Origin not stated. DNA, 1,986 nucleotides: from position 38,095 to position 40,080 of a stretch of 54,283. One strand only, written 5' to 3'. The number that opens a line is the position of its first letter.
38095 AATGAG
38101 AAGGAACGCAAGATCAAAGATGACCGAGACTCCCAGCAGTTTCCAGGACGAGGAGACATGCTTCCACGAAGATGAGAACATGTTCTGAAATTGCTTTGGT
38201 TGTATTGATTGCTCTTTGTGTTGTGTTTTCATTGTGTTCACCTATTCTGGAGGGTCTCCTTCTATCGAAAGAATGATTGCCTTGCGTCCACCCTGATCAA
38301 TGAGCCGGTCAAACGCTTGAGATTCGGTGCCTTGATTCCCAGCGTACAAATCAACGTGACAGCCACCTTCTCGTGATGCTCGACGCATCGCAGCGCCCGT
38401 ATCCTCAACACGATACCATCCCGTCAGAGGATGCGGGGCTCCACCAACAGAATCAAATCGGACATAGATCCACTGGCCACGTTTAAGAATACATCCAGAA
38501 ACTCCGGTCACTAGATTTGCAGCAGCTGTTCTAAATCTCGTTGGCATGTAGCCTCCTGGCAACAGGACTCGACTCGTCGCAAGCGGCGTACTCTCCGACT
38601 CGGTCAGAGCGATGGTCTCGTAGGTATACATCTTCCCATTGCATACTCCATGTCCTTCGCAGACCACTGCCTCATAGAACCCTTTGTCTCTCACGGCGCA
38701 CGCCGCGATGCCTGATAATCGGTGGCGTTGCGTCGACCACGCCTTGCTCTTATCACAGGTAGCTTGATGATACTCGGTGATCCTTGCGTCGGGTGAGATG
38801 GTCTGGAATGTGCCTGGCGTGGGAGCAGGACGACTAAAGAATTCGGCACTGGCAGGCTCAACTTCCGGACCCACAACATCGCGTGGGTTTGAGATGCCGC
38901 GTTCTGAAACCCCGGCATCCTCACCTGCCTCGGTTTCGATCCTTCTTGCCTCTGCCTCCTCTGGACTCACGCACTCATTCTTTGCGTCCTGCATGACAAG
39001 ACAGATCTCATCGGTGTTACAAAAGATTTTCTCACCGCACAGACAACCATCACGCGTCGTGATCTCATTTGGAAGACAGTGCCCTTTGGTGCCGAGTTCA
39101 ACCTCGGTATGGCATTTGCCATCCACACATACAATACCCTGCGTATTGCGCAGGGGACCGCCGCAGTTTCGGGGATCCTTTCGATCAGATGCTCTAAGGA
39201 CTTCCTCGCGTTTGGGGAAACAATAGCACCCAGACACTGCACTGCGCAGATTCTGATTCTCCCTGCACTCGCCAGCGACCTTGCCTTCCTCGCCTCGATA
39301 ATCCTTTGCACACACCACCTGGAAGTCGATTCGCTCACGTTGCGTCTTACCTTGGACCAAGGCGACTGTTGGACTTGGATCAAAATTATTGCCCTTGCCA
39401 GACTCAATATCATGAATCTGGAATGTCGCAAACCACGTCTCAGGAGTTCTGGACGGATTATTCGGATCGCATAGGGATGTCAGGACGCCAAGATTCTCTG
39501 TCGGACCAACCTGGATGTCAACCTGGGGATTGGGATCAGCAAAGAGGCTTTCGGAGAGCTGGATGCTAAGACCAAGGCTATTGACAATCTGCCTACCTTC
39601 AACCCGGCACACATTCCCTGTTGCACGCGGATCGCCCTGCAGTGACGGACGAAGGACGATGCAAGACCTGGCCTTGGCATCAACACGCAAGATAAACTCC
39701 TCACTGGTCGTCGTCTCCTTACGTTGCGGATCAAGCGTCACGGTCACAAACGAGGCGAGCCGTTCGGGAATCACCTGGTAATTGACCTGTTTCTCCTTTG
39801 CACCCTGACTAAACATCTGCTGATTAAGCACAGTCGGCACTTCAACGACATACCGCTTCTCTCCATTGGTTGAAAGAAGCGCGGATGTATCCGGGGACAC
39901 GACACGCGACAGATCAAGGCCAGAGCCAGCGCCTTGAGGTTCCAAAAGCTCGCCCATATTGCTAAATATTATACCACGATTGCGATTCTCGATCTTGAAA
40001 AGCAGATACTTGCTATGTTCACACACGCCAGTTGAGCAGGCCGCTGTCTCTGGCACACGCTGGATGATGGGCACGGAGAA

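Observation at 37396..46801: Translationally coupled three-gene operon built around a 2,162-aa cysteine-rich surface giant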

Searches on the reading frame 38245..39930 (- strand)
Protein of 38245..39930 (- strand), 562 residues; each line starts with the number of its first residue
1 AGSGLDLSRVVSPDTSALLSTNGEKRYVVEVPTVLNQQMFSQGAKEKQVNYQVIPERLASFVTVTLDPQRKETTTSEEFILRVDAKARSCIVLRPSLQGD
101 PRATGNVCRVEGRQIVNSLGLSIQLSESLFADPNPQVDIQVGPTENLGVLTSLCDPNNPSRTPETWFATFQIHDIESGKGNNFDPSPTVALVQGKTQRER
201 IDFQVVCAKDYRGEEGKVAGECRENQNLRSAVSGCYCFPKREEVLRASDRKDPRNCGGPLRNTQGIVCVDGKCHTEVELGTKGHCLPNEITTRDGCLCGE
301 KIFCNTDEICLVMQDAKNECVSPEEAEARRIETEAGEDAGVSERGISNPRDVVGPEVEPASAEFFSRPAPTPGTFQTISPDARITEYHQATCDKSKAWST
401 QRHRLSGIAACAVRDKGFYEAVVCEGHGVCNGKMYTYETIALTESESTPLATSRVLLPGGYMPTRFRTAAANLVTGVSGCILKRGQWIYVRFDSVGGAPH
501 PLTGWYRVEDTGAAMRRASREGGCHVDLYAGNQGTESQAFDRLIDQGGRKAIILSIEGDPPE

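Call 49: search_protein_families(library=pfam, proteins=[window:38245-39930:-], max_evalue=0.05)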
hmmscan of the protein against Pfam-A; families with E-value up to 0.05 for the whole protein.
window:38245-39930:- (562 aa): 0 families

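Call 75: search_protein_families(library=pfam, alignment_id=A6, max_evalue=0.01)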
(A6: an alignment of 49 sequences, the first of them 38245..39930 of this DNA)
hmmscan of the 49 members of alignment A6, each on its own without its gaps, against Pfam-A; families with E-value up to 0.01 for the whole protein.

A. member 1, window:38245-39930:- (562 aa): 0 families

B. families by the number of members that match (of 49 scanned): 3 families
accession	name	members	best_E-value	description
PF13539.11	Peptidase_M15_4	1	1.4e-09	D-alanyl-D-alanine carboxypeptidase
PF01832.25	Glucosaminidase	1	8.6e-08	Mannosyl-glycoprotein endo-beta-N-acetylglucosaminidase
PF21430.3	DTP-pb9_B-dom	1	0.0037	Distal tail protein pb9, B domain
